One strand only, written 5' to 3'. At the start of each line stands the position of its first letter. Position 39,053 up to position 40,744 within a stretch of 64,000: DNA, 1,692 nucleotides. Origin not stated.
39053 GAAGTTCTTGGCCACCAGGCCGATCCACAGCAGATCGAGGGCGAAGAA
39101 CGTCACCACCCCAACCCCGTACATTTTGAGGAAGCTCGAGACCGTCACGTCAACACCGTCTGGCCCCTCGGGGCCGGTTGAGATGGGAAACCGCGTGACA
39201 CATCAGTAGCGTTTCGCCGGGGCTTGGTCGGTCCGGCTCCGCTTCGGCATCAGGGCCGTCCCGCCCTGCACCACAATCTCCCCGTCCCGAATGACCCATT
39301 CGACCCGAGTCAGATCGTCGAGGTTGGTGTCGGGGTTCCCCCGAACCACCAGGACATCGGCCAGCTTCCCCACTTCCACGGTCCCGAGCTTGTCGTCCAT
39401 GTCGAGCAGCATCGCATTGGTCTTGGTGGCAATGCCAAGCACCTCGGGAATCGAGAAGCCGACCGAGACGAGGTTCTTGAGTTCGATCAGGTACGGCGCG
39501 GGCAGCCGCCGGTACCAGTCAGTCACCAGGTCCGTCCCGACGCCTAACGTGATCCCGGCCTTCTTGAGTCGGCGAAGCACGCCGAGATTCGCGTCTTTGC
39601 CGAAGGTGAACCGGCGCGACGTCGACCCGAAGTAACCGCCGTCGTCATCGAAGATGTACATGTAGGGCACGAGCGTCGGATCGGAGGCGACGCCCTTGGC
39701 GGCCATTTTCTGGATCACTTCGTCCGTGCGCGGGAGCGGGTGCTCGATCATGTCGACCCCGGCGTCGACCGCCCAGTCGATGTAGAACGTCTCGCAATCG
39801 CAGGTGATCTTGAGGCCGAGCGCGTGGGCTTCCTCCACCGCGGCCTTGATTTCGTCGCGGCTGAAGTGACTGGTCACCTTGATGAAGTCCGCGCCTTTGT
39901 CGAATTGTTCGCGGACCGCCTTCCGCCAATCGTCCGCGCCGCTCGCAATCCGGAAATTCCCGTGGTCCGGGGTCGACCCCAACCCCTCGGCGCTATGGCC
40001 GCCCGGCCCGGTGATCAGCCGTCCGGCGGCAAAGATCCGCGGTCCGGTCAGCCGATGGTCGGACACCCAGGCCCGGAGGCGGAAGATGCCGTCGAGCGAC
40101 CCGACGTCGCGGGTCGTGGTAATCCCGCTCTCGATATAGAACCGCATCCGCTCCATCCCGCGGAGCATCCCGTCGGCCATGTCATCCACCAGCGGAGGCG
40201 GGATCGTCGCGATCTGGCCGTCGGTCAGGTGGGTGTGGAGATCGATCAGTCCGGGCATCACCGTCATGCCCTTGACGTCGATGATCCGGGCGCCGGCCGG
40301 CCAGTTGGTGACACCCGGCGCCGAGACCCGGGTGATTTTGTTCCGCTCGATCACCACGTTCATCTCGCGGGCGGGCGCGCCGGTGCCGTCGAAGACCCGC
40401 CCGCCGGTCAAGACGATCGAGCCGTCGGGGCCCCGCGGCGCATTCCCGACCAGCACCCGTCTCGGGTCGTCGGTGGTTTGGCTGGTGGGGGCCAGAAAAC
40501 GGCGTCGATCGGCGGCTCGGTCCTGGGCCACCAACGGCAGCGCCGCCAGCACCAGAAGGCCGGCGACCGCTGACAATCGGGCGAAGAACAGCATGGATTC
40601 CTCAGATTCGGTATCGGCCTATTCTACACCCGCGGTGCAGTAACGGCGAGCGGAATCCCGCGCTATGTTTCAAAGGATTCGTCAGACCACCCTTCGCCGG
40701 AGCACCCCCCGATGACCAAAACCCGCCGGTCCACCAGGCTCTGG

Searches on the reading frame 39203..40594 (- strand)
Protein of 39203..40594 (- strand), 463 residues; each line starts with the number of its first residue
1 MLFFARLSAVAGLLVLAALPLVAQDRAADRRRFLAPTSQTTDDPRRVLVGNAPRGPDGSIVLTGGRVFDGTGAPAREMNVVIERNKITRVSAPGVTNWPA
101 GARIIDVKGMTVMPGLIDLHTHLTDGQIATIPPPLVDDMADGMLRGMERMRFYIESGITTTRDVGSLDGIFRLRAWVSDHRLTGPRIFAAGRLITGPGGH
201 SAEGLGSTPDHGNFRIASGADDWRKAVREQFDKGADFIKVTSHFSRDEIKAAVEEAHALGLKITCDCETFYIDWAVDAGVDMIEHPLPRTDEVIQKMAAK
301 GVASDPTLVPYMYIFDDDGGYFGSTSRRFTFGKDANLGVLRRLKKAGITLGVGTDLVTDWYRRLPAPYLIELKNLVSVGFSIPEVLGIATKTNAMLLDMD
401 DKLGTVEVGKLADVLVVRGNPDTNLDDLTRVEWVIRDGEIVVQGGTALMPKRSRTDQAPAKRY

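Call 74: find_encoding_contigs(protein=window:39203-40594:-, flank=10000, max_places=1)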
Protein window:39203-40594:- (463 aa): 3 contigs read that carry it; 1 place shown.
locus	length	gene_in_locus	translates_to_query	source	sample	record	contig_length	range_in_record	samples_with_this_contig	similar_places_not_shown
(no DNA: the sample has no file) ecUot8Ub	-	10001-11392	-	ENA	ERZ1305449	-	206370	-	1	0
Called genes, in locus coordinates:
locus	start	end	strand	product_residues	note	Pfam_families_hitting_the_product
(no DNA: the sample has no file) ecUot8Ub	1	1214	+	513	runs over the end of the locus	PF00144:Beta-lactamase, PF11954:DUF3471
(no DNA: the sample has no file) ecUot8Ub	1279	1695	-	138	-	-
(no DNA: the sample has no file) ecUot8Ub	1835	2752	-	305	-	-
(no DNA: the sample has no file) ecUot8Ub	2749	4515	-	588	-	PF02129:Peptidase_S15, PF08530:PepX_C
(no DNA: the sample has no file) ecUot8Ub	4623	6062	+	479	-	PF01979:Amidohydro_1, PF07969:Amidohydro_3 (weak)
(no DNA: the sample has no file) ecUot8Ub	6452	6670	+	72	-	PF05685:Uma2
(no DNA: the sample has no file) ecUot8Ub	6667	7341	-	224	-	PF00106:adh_short, PF13561:adh_short_C2, PF23441:SDR (weak)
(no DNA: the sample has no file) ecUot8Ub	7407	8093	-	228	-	PF00753:Lactamase_B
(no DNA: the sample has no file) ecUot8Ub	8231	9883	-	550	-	PF00144:Beta-lactamase, PF11954:DUF3471 (faint)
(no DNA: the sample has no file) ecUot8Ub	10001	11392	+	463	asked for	PF01979:Amidohydro_1, PF07969:Amidohydro_3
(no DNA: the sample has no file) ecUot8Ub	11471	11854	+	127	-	PF09945:DUF2177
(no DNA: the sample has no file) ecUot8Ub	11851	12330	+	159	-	PF03073:TspO_MBR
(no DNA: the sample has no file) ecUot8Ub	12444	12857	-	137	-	-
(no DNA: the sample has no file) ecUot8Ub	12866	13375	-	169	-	PF02975:Me-amine-dh_L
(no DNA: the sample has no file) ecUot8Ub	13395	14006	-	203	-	PF00578:AhpC-TSA (weak)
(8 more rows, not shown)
